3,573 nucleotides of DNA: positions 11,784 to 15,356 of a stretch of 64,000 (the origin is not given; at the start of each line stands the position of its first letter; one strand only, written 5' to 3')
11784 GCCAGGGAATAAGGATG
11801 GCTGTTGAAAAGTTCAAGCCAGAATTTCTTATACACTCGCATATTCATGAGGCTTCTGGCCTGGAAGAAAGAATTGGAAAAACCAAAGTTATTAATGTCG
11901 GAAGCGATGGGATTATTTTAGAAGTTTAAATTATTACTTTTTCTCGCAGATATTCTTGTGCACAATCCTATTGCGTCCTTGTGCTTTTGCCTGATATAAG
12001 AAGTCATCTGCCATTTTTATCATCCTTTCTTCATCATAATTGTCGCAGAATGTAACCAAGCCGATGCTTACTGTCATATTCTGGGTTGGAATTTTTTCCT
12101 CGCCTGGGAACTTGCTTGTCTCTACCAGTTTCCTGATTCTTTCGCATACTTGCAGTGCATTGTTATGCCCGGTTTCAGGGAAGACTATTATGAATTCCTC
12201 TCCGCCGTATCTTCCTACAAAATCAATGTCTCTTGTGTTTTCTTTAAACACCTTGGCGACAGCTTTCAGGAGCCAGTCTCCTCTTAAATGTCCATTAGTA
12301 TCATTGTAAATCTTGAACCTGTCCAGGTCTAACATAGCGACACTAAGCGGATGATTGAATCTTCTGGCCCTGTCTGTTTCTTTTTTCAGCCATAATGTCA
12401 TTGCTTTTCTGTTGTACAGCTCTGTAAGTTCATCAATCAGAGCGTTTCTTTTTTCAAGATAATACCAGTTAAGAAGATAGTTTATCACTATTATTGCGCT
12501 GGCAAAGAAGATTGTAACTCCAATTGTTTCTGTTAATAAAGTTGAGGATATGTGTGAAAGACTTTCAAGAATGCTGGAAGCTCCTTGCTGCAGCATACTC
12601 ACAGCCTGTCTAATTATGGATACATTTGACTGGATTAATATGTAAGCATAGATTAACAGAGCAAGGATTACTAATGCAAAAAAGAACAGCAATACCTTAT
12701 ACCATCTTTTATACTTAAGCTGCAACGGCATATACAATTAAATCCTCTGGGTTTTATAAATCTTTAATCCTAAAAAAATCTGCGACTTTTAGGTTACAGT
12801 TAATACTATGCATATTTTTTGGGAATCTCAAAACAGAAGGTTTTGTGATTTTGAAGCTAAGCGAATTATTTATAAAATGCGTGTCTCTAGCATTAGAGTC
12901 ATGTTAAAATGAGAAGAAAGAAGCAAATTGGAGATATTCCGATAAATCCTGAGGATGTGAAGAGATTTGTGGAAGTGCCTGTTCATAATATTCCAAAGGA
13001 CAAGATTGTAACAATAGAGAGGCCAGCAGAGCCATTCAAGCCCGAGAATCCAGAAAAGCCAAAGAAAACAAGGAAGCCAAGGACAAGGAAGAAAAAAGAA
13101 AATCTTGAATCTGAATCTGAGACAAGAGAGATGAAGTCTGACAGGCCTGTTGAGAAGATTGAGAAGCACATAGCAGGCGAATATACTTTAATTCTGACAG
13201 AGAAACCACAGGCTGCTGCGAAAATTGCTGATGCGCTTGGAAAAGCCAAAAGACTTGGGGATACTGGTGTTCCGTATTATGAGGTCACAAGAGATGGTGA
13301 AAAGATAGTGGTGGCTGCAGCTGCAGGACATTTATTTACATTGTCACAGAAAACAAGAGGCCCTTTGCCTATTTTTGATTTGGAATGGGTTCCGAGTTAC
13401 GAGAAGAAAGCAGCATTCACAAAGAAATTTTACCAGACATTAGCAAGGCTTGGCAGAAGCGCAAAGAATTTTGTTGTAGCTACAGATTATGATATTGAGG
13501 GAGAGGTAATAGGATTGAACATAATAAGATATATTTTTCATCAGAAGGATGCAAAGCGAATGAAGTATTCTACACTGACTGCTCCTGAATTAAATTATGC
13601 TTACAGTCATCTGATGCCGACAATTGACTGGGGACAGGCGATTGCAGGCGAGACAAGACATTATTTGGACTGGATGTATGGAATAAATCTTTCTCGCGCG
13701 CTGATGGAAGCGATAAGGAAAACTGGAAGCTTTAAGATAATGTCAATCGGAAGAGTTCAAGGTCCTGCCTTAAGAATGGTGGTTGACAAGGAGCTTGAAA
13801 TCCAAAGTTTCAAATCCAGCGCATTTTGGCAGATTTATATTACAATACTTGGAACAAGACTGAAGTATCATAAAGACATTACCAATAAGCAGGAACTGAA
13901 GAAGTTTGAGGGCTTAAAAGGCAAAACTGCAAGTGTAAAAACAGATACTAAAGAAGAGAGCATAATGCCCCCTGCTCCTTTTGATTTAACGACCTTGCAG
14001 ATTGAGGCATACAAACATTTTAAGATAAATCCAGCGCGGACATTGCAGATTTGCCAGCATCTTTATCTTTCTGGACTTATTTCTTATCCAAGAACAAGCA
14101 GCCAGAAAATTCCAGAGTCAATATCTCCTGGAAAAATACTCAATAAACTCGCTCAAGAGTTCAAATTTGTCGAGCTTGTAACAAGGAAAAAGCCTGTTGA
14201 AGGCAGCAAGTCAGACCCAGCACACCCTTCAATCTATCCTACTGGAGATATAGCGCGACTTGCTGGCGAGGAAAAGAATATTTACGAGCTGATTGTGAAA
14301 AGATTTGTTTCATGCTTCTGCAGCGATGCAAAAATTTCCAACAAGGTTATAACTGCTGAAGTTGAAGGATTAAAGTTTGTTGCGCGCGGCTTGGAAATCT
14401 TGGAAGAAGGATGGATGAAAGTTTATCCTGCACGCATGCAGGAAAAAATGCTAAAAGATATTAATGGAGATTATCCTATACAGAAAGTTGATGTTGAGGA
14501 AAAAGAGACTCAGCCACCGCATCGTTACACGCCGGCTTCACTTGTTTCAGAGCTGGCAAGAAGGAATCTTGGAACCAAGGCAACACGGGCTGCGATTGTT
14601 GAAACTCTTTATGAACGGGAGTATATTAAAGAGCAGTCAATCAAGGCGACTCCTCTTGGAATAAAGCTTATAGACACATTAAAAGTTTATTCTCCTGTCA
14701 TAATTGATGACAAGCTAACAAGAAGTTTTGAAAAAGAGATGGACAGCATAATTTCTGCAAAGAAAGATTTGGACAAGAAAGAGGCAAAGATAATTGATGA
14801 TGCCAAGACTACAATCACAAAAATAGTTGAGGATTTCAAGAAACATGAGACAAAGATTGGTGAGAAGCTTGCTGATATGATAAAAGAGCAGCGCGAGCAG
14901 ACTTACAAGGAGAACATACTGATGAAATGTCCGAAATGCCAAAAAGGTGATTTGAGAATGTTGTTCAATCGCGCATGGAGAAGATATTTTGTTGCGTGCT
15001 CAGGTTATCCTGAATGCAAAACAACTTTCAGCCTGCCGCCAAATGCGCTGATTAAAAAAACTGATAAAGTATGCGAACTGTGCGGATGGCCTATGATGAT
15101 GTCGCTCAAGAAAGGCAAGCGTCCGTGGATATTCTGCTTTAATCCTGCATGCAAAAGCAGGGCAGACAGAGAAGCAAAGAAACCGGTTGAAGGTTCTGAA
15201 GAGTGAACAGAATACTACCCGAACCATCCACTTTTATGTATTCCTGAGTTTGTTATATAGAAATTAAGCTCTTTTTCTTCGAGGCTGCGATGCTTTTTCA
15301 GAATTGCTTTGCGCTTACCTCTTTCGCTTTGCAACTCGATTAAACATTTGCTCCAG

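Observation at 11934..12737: Apparently functional GGDEF diguanylate cyclase in an archaeal genome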

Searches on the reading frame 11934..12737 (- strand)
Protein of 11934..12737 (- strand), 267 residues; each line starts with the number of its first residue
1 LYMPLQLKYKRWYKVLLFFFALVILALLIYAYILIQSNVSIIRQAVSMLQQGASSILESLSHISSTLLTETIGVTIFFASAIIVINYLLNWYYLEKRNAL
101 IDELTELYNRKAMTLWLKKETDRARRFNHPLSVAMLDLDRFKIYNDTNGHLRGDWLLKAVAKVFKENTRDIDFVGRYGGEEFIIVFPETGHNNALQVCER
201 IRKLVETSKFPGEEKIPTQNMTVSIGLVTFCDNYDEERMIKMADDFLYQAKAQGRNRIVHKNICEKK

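Call 3: search_protein_families(library=pfam, proteins=[window:11934-12737:-])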
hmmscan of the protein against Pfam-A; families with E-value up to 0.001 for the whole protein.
window:11934-12737:- (267 aa): 2 families
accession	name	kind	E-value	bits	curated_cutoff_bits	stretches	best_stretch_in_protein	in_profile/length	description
PF00990.26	GGDEF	-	3.8e-45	154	23.8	1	99-257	1-161/161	Diguanylate cyclase, GGDEF domain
PF22335.1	Cas10-Cmr2_palm2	-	0.00055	20.5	27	1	178-258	58-132/133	Cas10/Cmr2, second palm domain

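Call 4: search_protein_families(library=ncbifam, proteins=[window:11934-12737:-])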
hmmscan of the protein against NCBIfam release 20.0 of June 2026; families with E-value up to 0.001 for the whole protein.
window:11934-12737:- (267 aa): 21 families
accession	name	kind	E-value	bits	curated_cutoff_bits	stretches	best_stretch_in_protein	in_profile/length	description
TIGR00254.1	GGDEF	domain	3.8e-50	169.9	37.4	1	97-260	3-166/168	diguanylate cyclase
NF007135.0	PRK09581.1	equivalog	6.5e-47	160.4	474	1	99-261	292-455/457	PleD family two-component system response regulator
NF038266.1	diguan_SiaD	equivalog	9.4e-46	156.2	290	1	98-258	93-252/252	biofilm regulation diguanylate cyclase SiaD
NF007380.0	PRK09894.1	equivalog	1.4e-42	146.1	256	1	95-260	125-286/296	diguanylate cyclase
NF047654.1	DiguCycDgcRLepto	equivalog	7e-39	133.5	500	1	97-259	131-294/295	diguanylate cyclase DgcR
NF041606.1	dguan_cyc_DgcA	equivalog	2e-37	128.9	370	1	100-259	179-337/340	diguanylate cyclase DgcA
NF011955.1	PRK15426.1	equivalog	1.4e-32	112.6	408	1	64-261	361-561/564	cellulose biosynthesis regulator diguanylate cyclase DgcQ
NF051473.1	DigCycDgcsShew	equivalog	3.3e-32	112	400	1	97-257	133-287/291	diguanylate cyclase DgcS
NF047872.1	GGDEF_GdpS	equivalog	5e-30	104.9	400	1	15-264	102-353/355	GGDEF domain-containing protein GdpS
NF007298.0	PRK09776.1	equivalog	4e-28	97.8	1135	1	98-258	683-842/1111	diguanylate cyclase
NF007423.1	PRK09966.1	equivalog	1.1e-27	97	325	1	97-251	237-390/390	diguanylate cyclase DgcN/YfiN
NF040885.1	diguan_DgcJ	equivalog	3.8e-25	88.6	500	1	88-256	330-491/493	diguanylate cyclase DgcJ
NF007599.0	PRK10245.1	equivalog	4.2e-24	84.7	402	1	102-258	213-367/371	diguanylate cyclase AdrA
NF045675.1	PhdiestaseDibA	equivalog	1.7e-20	73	980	1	100-256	204-359/623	phosphodiesterase DibA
NF053781.1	cdiGMPphdstlr2612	equivalog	4.4e-20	71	1600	1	96-258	837-999/1268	Tlr1612 family c-di-GMP phosphodiesterase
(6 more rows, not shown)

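Call 11: find_homologous_proteins(query=window:11934-12737:-)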
Query window:11934-12737:- (267 aa): 1054 proteins with E <= 0.001 among 1561 candidates; the best 120 are listed.
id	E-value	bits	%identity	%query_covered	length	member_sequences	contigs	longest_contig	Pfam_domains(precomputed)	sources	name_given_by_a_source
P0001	2.9e-164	563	93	99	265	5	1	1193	PF00990.27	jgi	jgi:diguanylate cyclase (GGDEF)-like protein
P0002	3.0e-121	422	68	98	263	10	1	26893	PF22335.2,PF00990.27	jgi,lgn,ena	-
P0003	2.1e-118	413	66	98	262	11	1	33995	PF00990.27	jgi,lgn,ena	-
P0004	6.9e-107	375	60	98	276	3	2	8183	PF00990.27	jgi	-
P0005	1.2e-100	354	61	97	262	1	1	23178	PF22335.2,PF00990.27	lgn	-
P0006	1.4e-96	341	59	91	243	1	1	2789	PF22335.2,PF00990.27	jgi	-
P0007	3.8e-94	333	58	96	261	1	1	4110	PF00990.27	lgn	-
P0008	2.4e-92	327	58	96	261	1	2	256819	PF00990.27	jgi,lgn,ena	jgi:diguanylate cyclase (GGDEF)-like protein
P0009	8.3e-91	322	60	88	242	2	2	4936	PF22335.2,PF00990.27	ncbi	ncbi:MAG: GGDEF domain-containing protein [Candidatus Pacearchaeota archaeon]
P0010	1.8e-89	318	56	97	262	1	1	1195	PF22335.2,PF00990.27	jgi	-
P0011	1.4e-88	315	56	96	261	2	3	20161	PF00990.27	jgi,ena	-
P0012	2.5e-85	304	53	95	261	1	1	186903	PF00990.27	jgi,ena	-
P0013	8.3e-75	270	48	96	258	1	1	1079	PF00990.27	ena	-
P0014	1.1e-73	266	50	94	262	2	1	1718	PF22335.2,PF00990.27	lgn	-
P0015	9.3e-73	263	50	93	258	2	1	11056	PF00990.27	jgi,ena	-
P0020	9.6e-61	224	43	91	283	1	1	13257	PF00990.27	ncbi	-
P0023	3.0e-60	222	42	94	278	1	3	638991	PF22335.2,PF00990.27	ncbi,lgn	-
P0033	2.9e-58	215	42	94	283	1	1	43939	PF00990.27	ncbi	ncbi:MAG: GGDEF domain-containing protein [Candidatus Pacearchaeota archaeon]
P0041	1.6e-56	210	40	93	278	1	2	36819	PF22335.2,PF00990.27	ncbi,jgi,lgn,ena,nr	ncbi:hypothetical protein COV15_00935 [Candidatus Woesearchaeota archaeon CG10_big_fil_rev_8_21_14_0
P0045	1.6e-55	206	46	90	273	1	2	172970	PF00990.27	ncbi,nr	ncbi:MAG TPA: GGDEF domain-containing protein [Candidatus Nanoarchaeia archaeon]|nr:GGDEF domain-con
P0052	2.4e-53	199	51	68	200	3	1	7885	PF00990.27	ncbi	ncbi:GGDEF domain-containing protein, partial [Candidatus Pacearchaeota archaeon]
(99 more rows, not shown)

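Call 28: find_encoding_contigs(protein=P0002, flank=6000, max_places=2)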
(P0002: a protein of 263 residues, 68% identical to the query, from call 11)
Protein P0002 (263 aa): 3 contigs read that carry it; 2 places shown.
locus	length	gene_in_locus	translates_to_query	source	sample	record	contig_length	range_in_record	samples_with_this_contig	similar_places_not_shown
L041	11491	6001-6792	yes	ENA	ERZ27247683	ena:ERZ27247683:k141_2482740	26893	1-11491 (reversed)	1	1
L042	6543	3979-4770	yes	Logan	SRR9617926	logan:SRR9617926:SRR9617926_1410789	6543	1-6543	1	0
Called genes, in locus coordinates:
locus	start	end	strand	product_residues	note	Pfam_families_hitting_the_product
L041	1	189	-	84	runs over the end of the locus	PF05016:ParE_toxin, PF15781:ParE-like_toxin (weak)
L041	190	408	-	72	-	-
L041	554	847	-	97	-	-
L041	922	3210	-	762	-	PF01751:Toprim, PF01131:Topoisom_bac, PF01396:Zn_ribbon_Top1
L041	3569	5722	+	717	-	PF00112:Peptidase_C1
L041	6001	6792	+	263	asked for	PF00990:GGDEF, PF22335:Cas10-Cmr2_palm2 (weak)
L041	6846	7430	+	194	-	PF13521:AAA_28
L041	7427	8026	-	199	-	PF00149:Metallophos, PF12850:Metallophos_2, PF14582:Metallophos_3 (faint)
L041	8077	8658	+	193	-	-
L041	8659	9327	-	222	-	PF01255:Prenyltransf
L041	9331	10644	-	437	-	PF02403:Seryl_tRNA_N, PF00587:tRNA-synt_2b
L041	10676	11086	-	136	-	PF01873:eIF-5_eIF-2B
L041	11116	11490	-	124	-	?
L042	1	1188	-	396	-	?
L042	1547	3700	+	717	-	PF00112:Peptidase_C1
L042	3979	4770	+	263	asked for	PF00990:GGDEF, PF22335:Cas10-Cmr2_palm2 (weak)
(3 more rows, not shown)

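Call 29: find_encoding_contigs(protein=P0003, flank=6000, max_places=2)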
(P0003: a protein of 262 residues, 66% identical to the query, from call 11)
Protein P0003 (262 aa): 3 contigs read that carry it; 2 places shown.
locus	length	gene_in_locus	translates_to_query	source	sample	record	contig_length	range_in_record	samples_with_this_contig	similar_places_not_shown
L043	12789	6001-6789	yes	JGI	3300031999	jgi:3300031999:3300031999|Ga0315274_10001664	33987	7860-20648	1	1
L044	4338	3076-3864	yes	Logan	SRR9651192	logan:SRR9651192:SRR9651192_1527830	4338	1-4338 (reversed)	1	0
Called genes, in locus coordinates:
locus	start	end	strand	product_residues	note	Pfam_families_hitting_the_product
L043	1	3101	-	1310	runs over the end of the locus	PF08471:Ribonuc_red_2_N (faint), PF02867:Ribonuc_red_lgC, PF14890:Intein_splicing, PF14528:LAGLIDADG_3, PF12637:TSCPD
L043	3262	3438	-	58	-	-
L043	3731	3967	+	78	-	PF16277:DUF4926 (weak)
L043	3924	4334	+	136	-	-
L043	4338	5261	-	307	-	PF03891:DUF333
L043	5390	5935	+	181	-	PF04011:LemA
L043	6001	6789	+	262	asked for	PF00990:GGDEF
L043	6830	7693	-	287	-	-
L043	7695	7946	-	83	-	-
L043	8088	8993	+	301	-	PF01435:Peptidase_M48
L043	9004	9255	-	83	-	-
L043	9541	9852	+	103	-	-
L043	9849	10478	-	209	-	PF12710:HAD, PF13419:HAD_2, PF00702:Hydrolase (weak), PF13242:Hydrolase_like (weak)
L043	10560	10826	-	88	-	-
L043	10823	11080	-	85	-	-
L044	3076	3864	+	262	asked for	PF00990:GGDEF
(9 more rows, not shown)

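Call 30: find_encoding_contigs(protein=P0008, flank=6000, max_places=2)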
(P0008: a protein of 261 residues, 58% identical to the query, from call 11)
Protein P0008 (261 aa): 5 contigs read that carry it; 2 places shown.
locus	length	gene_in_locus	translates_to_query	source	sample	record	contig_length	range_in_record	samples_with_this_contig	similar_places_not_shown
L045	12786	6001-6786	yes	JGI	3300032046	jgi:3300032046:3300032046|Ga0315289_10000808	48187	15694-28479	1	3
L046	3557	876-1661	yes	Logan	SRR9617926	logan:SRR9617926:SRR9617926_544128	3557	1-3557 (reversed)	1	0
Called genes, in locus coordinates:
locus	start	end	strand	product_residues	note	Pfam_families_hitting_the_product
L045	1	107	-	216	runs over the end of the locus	-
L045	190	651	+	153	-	-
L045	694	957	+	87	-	PF13656:RNA_pol_L_2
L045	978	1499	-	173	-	-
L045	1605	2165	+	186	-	PF01871:AMMECR1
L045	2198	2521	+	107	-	PF07866:DUF1653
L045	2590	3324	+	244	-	PF00154:RecA_N, PF06745:ATPase (weak), PF08423:Rad51, PF13481:AAA_25 (weak), PF01637:ATPase_2, PF13401:AAA_22 (weak), PF13479:AAA_24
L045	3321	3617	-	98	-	-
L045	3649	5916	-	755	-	PF01751:Toprim, PF01131:Topoisom_bac, PF01396:Zn_ribbon_Top1 (weak)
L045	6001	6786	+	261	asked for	PF00990:GGDEF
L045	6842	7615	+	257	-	PF00990:GGDEF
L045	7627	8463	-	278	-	-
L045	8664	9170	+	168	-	-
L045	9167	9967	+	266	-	-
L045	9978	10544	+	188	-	-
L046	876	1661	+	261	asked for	PF00990:GGDEF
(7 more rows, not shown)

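Call 31: find_encoding_contigs(protein=P0012, flank=6000, max_places=2)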
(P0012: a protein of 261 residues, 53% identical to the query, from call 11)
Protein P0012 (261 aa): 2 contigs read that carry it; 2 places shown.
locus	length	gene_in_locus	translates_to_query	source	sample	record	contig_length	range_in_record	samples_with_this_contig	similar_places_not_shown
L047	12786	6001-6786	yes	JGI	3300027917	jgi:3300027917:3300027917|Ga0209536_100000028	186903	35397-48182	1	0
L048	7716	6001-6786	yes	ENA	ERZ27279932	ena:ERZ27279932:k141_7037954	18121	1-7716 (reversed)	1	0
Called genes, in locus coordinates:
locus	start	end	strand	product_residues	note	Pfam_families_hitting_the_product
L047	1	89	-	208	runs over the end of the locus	-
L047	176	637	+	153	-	-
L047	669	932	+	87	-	PF13656:RNA_pol_L_2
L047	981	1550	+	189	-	-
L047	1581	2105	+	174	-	PF01871:AMMECR1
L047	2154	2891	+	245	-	PF00154:RecA_N, PF06745:ATPase (faint), PF08423:Rad51, PF13481:AAA_25 (weak), PF01637:ATPase_2, PF13479:AAA_24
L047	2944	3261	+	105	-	-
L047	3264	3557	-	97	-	-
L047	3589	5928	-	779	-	PF01751:Toprim, PF01131:Topoisom_bac, PF01396:Zn_ribbon_Top1 (weak)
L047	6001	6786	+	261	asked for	PF00990:GGDEF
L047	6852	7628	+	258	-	PF00990:GGDEF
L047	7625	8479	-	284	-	-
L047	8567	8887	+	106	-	-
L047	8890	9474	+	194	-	-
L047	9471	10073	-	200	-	PF00149:Metallophos, PF12850:Metallophos_2, PF14582:Metallophos_3 (faint)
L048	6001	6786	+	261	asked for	PF00990:GGDEF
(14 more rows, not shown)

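Call 33: search_solved_structures(query=window:11934-12731:-, show_alignments=3, max_evalue=1e-20)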
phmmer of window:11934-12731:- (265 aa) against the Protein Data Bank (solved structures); distinct sequences matched with E-value up to 1e-20: 28.
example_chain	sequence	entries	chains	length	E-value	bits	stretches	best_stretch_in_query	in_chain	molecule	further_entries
4zve_A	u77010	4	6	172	2e-34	122.5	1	100-256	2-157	Diguanylate cyclase DosC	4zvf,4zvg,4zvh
1w25_A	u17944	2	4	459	2.4e-30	109.2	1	94-259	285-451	STALKED-CELL DIFFERENTIATION CONTROLLING PROTEIN | RESPONSE REGULATOR PLED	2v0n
2wb4_A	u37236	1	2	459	2.4e-30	109.2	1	94-259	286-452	DIGUANYLATE CYCLASE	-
9g86_A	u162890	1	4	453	2.8e-30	109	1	94-259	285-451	Response regulator PleD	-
9g85_A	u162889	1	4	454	2.8e-30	109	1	94-259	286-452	Response regulator PleD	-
3ign_A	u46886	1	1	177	3.4e-30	108.7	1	97-257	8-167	Diguanylate cyclase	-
5euh_A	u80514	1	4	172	4e-30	108.5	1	99-257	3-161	Putative GGDEF domain membrane protein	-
6d9m_A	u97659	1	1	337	5.4e-30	108.1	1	96-257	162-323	Fusion protein of Endolysin,Response receiver sensor diguanylate cyclase, GAF domain-conta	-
6zxm_A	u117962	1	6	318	7.7e-30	107.5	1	95-257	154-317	Putative GGDEF/response regulator receiver domain protein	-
9t28_A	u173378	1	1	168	1.1e-29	107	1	100-256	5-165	diguanylate cyclase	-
3i5c_A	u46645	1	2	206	3.9e-29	105.2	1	94-256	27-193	Fusion of General control protein GCN4 and WSPR response regulator protein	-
3i5b_A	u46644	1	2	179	9.2e-29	104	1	100-256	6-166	WspR response regulator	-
5llw_B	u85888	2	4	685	1.5e-28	103.3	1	94-257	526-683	Diguanylate cyclase (GGDEF) domain-containing protein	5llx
6et7_A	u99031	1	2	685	2.9e-28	102.4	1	97-257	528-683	Diguanylate cyclase (GGDEF) domain-containing protein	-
3bre_A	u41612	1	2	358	3e-28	102.3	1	97-256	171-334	Probable two-component response regulator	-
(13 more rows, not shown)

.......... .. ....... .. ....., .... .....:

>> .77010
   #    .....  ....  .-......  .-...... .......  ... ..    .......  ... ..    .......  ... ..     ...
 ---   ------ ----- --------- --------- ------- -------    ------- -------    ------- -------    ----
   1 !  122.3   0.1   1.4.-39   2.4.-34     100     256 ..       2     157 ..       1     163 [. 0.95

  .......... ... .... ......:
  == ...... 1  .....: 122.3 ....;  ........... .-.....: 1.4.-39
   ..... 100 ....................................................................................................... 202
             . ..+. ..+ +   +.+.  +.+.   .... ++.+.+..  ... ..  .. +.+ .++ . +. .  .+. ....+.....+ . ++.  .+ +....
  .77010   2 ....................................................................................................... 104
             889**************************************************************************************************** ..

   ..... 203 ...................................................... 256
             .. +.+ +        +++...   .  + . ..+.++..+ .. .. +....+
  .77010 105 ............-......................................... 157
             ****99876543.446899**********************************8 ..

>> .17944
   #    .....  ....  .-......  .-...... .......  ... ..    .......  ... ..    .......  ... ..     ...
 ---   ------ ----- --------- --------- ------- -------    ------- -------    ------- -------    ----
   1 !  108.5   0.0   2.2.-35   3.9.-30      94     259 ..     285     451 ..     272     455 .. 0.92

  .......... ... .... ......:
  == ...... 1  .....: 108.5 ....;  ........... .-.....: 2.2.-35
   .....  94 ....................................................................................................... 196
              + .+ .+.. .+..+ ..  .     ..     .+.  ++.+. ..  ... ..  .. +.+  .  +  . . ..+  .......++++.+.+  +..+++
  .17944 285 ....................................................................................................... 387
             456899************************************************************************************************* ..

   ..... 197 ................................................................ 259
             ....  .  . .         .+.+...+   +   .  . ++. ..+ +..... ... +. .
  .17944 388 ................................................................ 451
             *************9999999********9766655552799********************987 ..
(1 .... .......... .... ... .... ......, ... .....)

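Call 53: find_encoding_contigs(protein=P0001, flank=2000, max_places=2)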
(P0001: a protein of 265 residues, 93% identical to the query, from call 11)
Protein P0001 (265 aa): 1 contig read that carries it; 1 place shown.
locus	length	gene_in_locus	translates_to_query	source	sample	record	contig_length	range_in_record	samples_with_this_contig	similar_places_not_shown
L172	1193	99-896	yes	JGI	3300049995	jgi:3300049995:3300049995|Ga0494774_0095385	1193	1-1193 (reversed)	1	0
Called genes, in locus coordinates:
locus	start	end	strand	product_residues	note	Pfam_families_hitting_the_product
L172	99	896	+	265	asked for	PF00990:GGDEF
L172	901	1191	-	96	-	?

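Call 73: list_cluster_members(proteins=[P0009, P0033, P0041, P0045, P0052, P0020, P0023])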
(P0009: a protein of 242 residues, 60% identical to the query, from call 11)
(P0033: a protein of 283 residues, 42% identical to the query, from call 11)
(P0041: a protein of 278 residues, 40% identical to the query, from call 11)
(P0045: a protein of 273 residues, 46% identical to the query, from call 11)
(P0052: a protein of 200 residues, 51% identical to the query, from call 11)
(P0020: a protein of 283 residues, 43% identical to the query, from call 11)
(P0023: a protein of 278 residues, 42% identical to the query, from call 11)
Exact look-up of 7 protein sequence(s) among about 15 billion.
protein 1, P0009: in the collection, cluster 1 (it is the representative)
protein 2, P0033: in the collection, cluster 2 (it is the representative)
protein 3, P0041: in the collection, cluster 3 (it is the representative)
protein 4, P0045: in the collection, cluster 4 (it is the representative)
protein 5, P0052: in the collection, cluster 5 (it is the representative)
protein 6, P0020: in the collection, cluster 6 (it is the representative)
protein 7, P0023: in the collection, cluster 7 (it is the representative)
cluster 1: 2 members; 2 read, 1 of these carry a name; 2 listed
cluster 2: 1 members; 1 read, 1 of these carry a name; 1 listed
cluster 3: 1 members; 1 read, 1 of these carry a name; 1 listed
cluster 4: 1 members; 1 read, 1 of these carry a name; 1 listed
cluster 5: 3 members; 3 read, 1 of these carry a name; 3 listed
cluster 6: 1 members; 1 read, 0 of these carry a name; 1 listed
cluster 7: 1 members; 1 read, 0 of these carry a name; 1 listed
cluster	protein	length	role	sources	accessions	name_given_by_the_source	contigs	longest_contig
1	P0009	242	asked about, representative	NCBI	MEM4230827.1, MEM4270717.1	MAG: GGDEF domain-containing protein [Candidatus Pacearchaeota archaeon]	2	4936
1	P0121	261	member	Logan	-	-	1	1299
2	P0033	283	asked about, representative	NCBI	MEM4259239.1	MAG: GGDEF domain-containing protein [Candidatus Pacearchaeota archaeon]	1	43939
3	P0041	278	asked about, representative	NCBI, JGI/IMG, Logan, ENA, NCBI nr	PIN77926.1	hypothetical protein COV15_00935 [Candidatus Woesearchaeota archaeon ... | MAG: hypothetical protein COV15_00935 [Candidatus Woesearchaeota archaeon ...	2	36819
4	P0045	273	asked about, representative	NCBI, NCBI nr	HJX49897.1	MAG TPA: GGDEF domain-containing protein [Candidatus Nanoarchaeia archaeon] | GGDEF domain-containing protein [Candidatus Nanoarchaeia archaeon]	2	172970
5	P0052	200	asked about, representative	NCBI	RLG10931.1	GGDEF domain-containing protein, partial [Candidatus Pacearchaeota archaeon]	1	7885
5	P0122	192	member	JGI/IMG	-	-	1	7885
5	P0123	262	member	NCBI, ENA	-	-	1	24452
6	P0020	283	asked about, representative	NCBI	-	-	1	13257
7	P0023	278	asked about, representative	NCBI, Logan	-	-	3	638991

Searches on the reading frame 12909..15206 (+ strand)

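Call 3: search_protein_families(library=pfam, proteins=[window:12909-15206:+])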
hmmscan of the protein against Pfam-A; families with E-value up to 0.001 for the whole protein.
window:12909-15206:+ (765 aa): 3 families
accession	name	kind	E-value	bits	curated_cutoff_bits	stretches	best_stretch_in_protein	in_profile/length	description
PF01131.25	Topoisom_bac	-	3.4e-105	352.8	35.1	1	242-621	5-406/411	DNA topoisomerase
PF01751.28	Toprim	-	1.2e-10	41.9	23.1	1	93-219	1-92/96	Toprim domain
PF01396.24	Zn_ribbon_Top1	-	6.4e-07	29.5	32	1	673-712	3-39/39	Topoisomerase DNA binding C4 zinc finger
